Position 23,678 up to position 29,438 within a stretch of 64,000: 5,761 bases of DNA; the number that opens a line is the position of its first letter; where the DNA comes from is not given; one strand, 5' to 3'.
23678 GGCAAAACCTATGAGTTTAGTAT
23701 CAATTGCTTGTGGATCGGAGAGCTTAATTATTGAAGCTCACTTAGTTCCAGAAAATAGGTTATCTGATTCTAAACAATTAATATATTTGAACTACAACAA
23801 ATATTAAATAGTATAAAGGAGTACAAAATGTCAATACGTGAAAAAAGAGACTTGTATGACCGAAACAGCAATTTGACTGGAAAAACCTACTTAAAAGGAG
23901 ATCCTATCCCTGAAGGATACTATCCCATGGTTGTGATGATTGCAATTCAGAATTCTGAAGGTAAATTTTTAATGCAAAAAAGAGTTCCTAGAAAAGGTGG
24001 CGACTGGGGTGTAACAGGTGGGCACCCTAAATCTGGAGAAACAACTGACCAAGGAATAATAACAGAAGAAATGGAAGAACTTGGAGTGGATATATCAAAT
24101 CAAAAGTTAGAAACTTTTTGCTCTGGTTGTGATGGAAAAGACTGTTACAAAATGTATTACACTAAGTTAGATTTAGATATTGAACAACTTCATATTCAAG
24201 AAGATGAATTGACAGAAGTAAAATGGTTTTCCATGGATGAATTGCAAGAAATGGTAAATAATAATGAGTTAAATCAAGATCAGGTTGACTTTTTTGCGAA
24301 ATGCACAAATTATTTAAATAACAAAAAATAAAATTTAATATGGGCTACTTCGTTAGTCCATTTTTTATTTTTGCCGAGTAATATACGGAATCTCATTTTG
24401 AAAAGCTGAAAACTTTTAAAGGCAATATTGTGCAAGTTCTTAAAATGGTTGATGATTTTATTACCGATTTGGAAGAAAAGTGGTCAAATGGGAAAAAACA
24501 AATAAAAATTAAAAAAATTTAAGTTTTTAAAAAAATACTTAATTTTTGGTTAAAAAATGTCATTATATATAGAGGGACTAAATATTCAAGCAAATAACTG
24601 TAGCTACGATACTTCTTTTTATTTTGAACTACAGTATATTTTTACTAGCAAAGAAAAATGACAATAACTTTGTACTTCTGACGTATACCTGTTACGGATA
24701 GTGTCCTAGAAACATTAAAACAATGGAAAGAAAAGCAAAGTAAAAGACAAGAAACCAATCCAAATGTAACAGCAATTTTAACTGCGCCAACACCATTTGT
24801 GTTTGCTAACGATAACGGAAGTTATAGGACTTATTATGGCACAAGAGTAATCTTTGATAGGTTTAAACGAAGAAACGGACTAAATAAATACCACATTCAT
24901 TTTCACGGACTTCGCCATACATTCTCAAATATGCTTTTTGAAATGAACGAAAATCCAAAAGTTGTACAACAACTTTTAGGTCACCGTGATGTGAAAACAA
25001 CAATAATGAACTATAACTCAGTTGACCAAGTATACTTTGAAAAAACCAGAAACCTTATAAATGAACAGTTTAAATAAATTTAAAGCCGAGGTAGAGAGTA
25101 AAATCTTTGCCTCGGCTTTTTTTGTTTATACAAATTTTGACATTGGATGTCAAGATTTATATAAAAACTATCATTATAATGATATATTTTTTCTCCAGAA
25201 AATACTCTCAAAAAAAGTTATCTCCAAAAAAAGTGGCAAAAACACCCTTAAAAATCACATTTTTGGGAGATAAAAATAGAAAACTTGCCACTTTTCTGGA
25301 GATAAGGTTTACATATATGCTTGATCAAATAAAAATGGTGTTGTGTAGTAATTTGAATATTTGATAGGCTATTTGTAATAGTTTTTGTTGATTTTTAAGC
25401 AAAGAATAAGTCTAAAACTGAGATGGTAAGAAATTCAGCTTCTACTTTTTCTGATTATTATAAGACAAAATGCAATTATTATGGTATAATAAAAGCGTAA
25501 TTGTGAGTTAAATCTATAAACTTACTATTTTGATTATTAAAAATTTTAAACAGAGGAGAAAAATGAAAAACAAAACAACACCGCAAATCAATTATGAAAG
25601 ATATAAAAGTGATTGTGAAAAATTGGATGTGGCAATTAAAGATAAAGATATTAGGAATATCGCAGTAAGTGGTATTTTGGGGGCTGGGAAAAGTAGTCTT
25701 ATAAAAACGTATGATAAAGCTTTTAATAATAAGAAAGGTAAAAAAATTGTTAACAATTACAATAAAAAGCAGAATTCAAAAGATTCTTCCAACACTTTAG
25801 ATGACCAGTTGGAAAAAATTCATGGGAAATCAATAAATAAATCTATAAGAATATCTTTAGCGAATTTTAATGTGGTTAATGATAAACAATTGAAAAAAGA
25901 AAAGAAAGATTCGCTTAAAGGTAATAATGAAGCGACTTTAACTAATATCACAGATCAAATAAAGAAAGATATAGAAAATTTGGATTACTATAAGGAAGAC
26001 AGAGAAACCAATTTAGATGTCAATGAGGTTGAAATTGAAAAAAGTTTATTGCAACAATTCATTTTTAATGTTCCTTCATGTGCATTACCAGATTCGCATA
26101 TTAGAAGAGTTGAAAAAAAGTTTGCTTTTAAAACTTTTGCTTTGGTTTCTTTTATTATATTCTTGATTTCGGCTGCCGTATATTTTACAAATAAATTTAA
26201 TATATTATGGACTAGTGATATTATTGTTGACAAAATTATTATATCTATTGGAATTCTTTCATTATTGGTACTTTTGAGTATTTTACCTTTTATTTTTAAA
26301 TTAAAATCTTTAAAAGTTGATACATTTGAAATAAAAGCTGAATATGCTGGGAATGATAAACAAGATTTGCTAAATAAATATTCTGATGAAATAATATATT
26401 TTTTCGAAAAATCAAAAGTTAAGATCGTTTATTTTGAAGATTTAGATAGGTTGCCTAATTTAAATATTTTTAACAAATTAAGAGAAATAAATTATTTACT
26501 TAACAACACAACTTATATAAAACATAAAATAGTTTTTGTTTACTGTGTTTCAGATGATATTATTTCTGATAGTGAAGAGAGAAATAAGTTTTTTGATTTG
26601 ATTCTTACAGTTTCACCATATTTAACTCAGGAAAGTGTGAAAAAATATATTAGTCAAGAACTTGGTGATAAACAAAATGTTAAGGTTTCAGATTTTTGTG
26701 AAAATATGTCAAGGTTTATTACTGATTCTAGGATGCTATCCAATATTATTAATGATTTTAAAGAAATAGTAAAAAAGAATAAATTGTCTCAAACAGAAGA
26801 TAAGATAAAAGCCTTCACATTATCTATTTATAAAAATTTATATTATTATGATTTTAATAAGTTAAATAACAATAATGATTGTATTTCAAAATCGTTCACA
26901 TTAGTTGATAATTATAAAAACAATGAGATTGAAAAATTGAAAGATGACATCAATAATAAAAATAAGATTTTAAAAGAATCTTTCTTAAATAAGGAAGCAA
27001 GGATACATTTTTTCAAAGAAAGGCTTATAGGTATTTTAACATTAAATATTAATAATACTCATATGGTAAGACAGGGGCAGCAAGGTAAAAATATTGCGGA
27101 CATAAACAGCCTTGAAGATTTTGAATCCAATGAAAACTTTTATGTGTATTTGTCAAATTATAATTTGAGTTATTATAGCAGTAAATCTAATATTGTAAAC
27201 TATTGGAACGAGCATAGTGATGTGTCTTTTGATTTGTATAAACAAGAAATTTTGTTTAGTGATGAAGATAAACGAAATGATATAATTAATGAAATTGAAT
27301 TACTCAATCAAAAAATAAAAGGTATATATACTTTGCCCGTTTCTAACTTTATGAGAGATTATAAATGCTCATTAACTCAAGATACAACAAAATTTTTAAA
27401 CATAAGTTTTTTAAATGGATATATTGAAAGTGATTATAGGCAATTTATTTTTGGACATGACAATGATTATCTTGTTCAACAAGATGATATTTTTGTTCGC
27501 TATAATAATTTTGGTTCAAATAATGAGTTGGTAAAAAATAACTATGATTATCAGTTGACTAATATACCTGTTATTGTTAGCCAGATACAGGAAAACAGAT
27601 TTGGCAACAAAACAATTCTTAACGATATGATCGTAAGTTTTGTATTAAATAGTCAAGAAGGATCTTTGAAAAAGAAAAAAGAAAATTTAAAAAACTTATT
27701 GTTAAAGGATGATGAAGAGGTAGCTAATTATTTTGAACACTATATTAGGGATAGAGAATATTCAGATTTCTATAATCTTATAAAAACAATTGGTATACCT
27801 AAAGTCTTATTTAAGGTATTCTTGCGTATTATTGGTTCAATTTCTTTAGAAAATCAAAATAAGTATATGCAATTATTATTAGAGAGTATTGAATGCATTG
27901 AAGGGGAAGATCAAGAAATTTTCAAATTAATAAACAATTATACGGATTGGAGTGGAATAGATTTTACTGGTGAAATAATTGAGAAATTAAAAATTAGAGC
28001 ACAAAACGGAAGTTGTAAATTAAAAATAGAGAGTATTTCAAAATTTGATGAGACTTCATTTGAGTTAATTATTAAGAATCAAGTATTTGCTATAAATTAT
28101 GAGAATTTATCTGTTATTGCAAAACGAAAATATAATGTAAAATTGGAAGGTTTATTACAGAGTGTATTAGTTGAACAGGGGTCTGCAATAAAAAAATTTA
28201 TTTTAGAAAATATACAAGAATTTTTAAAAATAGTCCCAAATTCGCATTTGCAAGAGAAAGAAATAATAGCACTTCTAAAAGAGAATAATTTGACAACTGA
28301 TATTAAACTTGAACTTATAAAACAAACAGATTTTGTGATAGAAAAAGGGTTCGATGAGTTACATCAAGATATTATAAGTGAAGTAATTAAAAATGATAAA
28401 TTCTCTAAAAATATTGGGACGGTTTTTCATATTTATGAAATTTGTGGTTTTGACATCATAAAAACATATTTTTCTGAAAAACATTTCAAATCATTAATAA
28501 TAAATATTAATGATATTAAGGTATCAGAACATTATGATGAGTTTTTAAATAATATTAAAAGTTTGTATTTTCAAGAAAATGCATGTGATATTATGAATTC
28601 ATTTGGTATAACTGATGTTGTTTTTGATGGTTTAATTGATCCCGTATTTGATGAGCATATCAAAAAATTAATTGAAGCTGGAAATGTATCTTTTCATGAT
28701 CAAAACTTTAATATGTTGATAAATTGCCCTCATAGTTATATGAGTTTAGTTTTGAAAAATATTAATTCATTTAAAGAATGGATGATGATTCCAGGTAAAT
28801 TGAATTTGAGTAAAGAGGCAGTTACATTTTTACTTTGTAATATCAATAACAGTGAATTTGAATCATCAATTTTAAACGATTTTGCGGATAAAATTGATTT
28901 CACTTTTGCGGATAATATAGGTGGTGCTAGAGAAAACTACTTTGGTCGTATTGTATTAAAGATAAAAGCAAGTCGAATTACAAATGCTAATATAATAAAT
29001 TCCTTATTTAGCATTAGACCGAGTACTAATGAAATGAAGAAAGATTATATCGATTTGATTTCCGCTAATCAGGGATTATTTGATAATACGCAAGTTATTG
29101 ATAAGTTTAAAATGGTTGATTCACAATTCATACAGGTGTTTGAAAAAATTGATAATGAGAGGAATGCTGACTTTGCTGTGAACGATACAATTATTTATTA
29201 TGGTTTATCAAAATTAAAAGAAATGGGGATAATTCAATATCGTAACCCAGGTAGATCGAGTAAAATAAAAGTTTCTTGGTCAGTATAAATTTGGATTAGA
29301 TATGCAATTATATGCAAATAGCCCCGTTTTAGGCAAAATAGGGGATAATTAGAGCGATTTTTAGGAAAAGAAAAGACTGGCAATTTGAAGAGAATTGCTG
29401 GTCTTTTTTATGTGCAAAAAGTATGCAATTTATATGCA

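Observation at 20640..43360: ~22-kb AT-rich composite island: two related integrative elements in tandem at tRNA-Thr(GGU), bounded by nested tRNA-derived repeats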

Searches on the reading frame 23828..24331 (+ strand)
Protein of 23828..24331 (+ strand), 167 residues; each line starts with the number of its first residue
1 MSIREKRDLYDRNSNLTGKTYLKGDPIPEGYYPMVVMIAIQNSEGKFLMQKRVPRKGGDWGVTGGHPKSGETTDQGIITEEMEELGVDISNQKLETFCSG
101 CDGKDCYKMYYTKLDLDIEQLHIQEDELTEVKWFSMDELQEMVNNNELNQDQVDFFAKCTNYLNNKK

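Call 8: search_protein_families(library=pfam, proteins=[window:23828-24331:+], max_evalue=0.01)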
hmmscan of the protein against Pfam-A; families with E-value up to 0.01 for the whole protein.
window:23828-24331:+ (167 aa): 2 families
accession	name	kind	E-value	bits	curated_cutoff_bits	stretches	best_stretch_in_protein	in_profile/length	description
PF00293.34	NUDIX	-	1.6e-13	51.3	21.1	1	34-149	4-124/134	NUDIX domain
PF14815.12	NUDIX_4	-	0.00056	20.1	35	1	37-141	2-100/113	NUDIX domain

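Call 35: search_protein_families(library=padloc, proteins=[window:23828-24331:+], max_evalue=0.001)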
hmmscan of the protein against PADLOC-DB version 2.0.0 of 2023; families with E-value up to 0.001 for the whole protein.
window:23828-24331:+ (167 aa): 1 family
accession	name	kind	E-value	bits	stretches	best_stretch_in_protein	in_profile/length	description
PDLC04899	PDC-S07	-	4.7e-09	34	1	35-142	8-115/135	-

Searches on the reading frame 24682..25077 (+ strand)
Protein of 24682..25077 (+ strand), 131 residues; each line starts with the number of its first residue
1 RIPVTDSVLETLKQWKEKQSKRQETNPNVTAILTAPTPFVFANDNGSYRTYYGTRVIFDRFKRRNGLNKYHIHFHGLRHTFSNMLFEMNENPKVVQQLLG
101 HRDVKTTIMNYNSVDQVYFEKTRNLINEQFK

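Call 8: search_protein_families(library=pfam, proteins=[window:24682-25077:+], max_evalue=0.01)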
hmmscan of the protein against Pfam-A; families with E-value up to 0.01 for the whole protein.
window:24682-25077:+ (131 aa): 1 family
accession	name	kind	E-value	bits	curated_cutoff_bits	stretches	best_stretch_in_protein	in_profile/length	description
PF00589.27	Phage_integrase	-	2e-18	67.2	27.1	1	2-115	69-169/172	Phage integrase family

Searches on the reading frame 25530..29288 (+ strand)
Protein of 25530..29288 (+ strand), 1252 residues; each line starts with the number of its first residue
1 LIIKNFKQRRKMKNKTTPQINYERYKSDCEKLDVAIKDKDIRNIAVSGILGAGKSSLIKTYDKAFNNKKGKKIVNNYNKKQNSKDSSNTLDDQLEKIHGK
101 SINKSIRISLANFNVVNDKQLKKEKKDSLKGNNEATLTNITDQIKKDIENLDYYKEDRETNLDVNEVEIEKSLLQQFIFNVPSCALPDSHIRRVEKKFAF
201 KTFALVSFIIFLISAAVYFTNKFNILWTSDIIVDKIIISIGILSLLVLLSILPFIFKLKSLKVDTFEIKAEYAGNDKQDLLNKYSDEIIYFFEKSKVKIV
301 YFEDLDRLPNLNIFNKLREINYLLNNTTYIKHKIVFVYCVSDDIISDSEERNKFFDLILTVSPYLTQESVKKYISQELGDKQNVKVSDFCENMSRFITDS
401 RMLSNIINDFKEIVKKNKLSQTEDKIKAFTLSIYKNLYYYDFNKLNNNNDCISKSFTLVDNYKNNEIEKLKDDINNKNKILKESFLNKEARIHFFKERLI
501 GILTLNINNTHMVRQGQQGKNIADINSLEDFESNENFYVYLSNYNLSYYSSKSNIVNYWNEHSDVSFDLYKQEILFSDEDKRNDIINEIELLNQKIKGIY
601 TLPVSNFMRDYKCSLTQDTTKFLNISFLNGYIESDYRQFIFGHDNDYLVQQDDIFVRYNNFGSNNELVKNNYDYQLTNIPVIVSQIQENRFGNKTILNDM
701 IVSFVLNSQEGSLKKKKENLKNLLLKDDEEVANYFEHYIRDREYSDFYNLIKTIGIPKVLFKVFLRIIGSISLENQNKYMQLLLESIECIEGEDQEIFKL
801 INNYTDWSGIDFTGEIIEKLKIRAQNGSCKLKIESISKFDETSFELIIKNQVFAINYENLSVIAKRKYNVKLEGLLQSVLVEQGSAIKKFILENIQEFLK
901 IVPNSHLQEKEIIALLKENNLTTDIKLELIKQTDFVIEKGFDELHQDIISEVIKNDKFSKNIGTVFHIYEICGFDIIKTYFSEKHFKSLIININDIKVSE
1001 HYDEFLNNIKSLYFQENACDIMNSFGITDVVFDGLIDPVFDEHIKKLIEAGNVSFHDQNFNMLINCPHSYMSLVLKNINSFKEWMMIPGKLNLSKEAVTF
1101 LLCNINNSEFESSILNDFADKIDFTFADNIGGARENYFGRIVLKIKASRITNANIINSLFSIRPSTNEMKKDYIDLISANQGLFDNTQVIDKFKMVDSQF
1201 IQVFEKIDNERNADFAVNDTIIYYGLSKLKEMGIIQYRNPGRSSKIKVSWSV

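Call 8: search_protein_families(library=pfam, proteins=[window:25530-29288:+], max_evalue=0.01)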
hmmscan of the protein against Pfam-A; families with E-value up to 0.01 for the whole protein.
window:25530-29288:+ (1252 aa): 1 family
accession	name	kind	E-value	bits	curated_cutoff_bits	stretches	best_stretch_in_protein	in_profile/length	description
PF20693.3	YobI-ATPase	-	9.9e-62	210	27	2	103-449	41-359/363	YobI-like P-loop NTPase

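Call 35: search_protein_families(library=padloc, proteins=[window:25530-29288:+], max_evalue=0.001)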
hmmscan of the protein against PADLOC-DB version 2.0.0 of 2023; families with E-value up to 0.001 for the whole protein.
window:25530-29288:+ (1252 aa): 1 family
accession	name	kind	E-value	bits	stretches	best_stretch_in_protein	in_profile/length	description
PDLC02220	Tmn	-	4e-34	115.7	2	155-610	113-592/1273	-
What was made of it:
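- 25530..29288 (+): Cargo in the slot between int and tRNA of E1-right: Tmn-like / YobI P-loop NTPase. Pfam YobI-ATPase 1e-61 (call 8); PADLOC Tmn 4e-34 (call 35).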

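Call 36: search_protein_families(library=ncbifam, proteins=[window:25530-29288:+], max_evalue=0.001)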
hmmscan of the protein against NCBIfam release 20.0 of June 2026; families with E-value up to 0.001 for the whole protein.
window:25530-29288:+ (1252 aa): 0 families

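Call 94: search_protein_families(library=phrogs, proteins=[window:25530-29288:+], max_evalue=0.001)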
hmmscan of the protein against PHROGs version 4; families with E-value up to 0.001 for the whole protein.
window:25530-29288:+ (1252 aa): 0 families
